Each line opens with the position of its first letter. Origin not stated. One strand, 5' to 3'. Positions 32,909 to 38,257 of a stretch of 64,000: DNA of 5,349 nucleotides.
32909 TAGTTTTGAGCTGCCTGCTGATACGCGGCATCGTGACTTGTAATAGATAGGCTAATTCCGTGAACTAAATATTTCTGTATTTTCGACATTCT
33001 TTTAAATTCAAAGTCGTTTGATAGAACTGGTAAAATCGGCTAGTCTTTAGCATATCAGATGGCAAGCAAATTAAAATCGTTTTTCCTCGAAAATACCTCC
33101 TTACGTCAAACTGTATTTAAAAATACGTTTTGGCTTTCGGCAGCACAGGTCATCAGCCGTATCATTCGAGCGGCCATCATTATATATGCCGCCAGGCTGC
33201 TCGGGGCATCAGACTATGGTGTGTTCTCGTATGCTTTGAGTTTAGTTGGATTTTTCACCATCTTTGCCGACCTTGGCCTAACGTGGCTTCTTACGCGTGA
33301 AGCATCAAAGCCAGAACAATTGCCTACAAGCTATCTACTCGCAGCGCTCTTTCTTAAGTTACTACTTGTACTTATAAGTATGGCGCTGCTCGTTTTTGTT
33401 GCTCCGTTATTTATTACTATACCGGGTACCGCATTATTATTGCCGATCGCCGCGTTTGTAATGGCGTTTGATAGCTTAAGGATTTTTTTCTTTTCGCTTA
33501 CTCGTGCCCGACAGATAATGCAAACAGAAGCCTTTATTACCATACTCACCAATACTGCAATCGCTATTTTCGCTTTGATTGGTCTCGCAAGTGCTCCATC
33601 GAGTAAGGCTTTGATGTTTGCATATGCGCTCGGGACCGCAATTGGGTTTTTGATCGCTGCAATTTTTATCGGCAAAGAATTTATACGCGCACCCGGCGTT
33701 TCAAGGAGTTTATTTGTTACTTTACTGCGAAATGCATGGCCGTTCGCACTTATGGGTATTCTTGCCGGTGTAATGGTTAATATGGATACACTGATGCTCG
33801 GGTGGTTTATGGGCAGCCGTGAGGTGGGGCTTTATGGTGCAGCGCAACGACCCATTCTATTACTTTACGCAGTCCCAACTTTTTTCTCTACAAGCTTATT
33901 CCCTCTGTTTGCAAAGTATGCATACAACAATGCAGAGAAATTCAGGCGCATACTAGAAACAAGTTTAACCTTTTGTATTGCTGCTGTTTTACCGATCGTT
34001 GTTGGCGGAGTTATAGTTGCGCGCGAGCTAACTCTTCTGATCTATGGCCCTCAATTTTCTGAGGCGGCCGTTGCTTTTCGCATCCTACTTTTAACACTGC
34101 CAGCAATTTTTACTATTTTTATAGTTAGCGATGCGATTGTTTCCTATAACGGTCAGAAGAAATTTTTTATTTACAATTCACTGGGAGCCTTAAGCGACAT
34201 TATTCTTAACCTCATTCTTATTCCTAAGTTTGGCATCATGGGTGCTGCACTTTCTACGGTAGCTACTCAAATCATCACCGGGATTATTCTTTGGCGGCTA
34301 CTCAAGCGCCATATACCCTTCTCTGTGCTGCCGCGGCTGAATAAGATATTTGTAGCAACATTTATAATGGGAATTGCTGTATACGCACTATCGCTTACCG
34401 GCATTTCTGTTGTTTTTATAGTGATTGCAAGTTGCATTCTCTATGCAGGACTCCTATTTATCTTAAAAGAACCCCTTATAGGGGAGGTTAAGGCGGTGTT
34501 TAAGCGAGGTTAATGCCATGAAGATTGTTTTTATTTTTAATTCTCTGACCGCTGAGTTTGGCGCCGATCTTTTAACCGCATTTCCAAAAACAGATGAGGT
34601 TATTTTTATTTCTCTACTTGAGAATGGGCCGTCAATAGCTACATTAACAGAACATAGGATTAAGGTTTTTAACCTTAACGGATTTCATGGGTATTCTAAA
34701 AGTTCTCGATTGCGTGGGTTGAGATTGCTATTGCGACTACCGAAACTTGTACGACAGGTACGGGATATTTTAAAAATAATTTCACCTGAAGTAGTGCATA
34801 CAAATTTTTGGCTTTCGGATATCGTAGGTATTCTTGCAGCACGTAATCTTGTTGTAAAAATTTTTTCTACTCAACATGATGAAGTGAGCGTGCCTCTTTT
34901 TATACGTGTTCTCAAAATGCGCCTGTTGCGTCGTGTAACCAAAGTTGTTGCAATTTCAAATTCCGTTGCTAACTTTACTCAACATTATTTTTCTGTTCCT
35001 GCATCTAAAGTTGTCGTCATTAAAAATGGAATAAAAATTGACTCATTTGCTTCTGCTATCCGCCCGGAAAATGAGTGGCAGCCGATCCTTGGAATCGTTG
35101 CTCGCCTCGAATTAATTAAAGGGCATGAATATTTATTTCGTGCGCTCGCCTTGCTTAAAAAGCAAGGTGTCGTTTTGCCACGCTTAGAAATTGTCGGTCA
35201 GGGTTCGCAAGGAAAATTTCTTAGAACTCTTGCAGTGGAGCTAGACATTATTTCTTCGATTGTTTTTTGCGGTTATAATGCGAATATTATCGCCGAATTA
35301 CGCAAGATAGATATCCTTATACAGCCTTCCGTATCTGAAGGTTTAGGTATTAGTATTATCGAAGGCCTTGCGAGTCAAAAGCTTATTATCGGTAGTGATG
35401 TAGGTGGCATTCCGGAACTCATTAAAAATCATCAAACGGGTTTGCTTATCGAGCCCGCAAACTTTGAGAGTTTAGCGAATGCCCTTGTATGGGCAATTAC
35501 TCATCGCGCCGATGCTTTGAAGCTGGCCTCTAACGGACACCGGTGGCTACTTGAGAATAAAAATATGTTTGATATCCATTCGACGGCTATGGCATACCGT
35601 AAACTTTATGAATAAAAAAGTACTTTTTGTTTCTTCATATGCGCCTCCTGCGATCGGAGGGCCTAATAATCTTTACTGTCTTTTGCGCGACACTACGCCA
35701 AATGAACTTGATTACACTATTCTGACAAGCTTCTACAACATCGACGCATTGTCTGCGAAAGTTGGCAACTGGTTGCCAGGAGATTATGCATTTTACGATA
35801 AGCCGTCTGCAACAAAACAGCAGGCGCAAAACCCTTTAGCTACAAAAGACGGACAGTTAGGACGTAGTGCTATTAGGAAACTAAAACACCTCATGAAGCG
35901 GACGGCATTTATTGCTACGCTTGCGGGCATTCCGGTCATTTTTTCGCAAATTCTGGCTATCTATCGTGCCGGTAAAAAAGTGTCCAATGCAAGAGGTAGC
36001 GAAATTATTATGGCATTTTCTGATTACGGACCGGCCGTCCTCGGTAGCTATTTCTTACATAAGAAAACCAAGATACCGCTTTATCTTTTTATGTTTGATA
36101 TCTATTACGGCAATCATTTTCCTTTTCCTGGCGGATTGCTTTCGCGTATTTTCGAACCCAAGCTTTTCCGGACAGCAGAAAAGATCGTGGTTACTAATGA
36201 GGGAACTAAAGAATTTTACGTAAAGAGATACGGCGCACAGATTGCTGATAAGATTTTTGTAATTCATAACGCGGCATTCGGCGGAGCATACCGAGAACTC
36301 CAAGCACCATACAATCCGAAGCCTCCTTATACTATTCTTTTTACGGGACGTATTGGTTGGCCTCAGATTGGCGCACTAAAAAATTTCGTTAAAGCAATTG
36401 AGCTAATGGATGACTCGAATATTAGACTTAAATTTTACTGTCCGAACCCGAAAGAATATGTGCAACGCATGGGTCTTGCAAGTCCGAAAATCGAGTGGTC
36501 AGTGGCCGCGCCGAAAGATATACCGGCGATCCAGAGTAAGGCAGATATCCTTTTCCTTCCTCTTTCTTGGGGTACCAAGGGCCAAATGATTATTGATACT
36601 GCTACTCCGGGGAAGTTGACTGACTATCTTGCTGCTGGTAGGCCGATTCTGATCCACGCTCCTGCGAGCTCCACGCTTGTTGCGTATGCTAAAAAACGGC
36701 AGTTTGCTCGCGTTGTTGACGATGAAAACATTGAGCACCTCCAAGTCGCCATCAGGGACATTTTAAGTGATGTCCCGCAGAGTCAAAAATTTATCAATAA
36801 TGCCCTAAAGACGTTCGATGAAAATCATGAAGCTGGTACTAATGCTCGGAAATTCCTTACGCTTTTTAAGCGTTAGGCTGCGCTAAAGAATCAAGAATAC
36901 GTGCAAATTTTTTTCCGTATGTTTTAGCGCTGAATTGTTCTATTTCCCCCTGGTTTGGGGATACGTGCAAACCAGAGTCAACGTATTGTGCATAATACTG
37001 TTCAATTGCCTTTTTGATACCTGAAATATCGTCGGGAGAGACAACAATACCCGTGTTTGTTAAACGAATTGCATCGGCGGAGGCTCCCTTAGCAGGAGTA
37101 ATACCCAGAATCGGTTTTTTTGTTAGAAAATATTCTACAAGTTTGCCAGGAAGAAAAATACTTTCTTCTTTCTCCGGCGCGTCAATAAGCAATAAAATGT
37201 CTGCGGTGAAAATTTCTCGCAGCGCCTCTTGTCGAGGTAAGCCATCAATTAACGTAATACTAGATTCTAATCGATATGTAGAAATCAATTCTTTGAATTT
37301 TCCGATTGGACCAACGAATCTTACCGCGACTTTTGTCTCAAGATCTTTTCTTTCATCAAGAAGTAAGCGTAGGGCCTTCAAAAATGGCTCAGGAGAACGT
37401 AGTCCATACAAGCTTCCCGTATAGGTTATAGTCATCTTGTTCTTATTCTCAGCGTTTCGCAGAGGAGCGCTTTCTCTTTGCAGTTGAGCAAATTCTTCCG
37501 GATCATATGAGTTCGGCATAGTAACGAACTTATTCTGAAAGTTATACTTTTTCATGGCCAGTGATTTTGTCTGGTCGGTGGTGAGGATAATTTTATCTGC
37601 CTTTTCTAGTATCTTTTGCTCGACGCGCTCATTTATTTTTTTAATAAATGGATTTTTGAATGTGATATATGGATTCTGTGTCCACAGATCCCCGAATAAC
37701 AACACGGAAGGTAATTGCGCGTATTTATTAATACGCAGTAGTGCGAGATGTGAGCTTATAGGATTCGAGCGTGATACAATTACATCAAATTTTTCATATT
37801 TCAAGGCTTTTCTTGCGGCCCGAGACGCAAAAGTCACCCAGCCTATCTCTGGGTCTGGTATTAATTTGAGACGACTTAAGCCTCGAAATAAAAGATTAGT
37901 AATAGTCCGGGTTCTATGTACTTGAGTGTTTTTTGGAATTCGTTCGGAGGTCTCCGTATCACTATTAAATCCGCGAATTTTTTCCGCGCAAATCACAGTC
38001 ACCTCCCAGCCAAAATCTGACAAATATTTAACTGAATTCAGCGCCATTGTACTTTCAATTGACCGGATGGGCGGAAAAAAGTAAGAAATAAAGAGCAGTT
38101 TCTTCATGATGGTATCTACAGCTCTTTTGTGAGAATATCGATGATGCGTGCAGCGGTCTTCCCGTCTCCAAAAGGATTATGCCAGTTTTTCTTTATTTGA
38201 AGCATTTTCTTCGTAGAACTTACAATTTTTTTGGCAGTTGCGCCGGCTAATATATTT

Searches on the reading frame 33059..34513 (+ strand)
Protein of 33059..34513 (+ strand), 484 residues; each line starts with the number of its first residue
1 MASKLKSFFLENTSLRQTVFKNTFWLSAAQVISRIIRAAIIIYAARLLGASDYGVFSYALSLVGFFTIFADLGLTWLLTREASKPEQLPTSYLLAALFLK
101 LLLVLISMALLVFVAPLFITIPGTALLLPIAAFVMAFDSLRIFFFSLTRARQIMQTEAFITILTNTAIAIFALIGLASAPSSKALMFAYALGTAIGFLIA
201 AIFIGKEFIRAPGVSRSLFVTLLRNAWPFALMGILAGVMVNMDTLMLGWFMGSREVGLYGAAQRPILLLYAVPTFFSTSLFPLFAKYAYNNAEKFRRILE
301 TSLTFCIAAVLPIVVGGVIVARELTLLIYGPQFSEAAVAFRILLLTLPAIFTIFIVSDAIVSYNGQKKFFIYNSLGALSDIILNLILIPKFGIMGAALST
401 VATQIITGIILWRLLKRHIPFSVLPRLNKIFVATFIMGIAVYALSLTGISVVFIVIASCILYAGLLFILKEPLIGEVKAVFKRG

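Call 25: search_protein_families(library=pfam, proteins=[window:33059-34513:+], max_evalue=0.0001)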
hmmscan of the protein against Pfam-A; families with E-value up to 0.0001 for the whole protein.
window:33059-34513:+ (484 aa): 3 families
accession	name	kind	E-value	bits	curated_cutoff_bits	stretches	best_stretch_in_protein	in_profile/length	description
PF01943.22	Polysacc_synt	-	1.4e-33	116.9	28.2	1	20-287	2-273/274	Polysaccharide biosynthesis protein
PF13440.11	Polysacc_synt_3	-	6.6e-23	81.8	23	1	45-337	3-292/293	Polysaccharide biosynthesis protein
PF03023.19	MurJ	-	8.9e-07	28.3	27.4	1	91-450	62-433/451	Lipid II flippase MurJ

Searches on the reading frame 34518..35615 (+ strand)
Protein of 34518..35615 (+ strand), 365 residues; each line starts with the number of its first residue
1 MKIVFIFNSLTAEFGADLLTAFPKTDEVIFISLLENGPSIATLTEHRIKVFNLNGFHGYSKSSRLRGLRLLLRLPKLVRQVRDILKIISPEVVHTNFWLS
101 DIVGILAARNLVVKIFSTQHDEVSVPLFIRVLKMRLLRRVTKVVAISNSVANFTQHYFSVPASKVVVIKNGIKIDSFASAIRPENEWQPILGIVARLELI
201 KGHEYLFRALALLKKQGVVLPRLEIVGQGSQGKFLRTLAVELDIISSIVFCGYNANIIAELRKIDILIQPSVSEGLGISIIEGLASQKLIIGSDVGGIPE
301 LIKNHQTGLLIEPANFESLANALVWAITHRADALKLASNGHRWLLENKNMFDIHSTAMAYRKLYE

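Call 25: search_protein_families(library=pfam, proteins=[window:34518-35615:+], max_evalue=0.0001)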
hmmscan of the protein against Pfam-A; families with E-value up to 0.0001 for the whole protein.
window:34518-35615:+ (365 aa): 5 families
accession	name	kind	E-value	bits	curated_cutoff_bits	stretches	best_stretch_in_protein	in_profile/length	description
PF00534.26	Glycos_transf_1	-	3.1e-30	105.4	26.4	1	182-342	9-171/172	Glycosyl transferases group 1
PF13692.12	Glyco_trans_1_4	-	2.2e-26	93.2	27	1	189-328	2-141/142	Glycosyl transferases group 1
PF13439.12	Glyco_transf_4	-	3.5e-16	60.1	28.5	1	64-175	47-169/170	Glycosyltransferase Family 4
PF13579.12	Glyco_trans_4_4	-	2.3e-09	38.2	29.7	1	68-171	50-158/158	Glycosyl transferase 4-like domain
PF20706.3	GT4-conflict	-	1.3e-05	24.8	26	1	133-308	140-326/385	Family 4 Glycosyltransferase in conflict systems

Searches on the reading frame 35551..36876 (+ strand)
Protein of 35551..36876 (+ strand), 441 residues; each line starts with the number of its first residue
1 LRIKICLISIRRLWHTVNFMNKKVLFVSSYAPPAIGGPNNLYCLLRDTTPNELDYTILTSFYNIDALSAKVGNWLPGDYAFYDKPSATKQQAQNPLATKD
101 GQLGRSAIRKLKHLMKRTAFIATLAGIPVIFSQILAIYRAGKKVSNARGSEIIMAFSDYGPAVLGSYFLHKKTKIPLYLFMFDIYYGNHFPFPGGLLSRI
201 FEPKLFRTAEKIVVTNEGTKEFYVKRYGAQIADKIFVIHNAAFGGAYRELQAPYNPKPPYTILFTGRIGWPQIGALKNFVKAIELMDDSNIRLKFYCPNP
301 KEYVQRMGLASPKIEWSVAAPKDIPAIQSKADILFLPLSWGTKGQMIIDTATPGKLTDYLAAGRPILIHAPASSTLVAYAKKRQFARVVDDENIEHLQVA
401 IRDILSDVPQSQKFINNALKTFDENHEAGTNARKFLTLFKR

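Call 25: search_protein_families(library=pfam, proteins=[window:35551-36876:+], max_evalue=0.0001)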
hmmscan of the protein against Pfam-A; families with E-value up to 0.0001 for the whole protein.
window:35551-36876:+ (441 aa): 1 family
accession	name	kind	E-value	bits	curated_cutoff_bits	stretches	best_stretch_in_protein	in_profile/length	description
PF00534.26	Glycos_transf_1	-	3.5e-05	23.8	26.4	1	259-420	15-171/172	Glycosyl transferases group 1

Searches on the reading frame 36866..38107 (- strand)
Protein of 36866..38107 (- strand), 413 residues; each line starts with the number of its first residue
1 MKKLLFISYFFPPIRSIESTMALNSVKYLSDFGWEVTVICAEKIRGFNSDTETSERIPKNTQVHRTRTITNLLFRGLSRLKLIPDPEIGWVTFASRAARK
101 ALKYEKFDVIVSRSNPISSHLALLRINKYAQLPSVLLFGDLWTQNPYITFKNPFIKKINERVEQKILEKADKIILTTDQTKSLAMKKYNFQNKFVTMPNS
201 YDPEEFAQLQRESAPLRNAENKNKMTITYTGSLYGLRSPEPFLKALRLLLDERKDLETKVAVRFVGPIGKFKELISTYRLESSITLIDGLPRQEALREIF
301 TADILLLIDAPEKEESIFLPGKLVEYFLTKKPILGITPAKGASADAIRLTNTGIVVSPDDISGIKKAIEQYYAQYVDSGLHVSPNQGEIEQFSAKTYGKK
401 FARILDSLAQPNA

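Call 3: search_protein_families(library=pfam, proteins=[window:36866-38107:-], max_evalue=0.01)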
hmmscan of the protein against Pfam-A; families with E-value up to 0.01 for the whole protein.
window:36866-38107:- (413 aa): 4 families
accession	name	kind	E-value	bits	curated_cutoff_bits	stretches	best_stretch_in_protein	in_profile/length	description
PF13439.12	Glyco_transf_4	-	5.5e-12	46.5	28.5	1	20-204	6-169/170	Glycosyltransferase Family 4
PF13579.12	Glyco_trans_4_4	-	2.6e-07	31.5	29.7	1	21-199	6-157/158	Glycosyl transferase 4-like domain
PF13692.12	Glyco_trans_1_4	-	9.5e-05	23.1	27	1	226-372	3-140/142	Glycosyl transferases group 1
PF00534.26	Glycos_transf_1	-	0.00035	20.6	26.4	1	217-372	8-156/172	Glycosyl transferases group 1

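Call 4: search_protein_families(library=ncbifam, proteins=[window:36866-38107:-], max_evalue=0.01)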
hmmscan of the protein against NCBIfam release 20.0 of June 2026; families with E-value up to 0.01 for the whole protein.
window:36866-38107:- (413 aa): 7 families
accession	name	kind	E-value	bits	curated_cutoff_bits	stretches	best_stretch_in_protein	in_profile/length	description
TIGR04063.1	stp3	hypoth_equivalog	4.2e-09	35.8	442.05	1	26-372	24-358/397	TIGR04063 family PEP-CTERM/XrtA system glycosyltransferase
NF007640.0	PRK10307.1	subfamily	2.8e-08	33.1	276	1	151-373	153-371/411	WcaI family glycosyltransferase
NF047676.1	TeichurnBiosyTuaH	equivalog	2.2e-05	23.5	550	1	140-337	127-320/384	teichuronic acid biosynthesis protein TuaH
TIGR03449.1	mycothiol_MshA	equivalog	3.6e-05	22.8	462.5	1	160-303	155-304/406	D-inositol-3-phosphate glycosyltransferase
TIGR03088.1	stp2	hypoth_equivalog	0.00012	21.3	409.05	1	191-406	159-371/374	TIGR03088 family PEP-CTERM/XrtA system glycosyltransferase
TIGR04157.1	glyco_rSAM_CFB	subfamily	0.0039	16.2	400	1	154-301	152-299/406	TIGR04157 family glycosyltransferase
NF041876.1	EPS_EpsE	equivalog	0.004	16.4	400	1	207-373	198-360/389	exopolysaccharide biosynthesis GT4 family glycosyltransferase EpsE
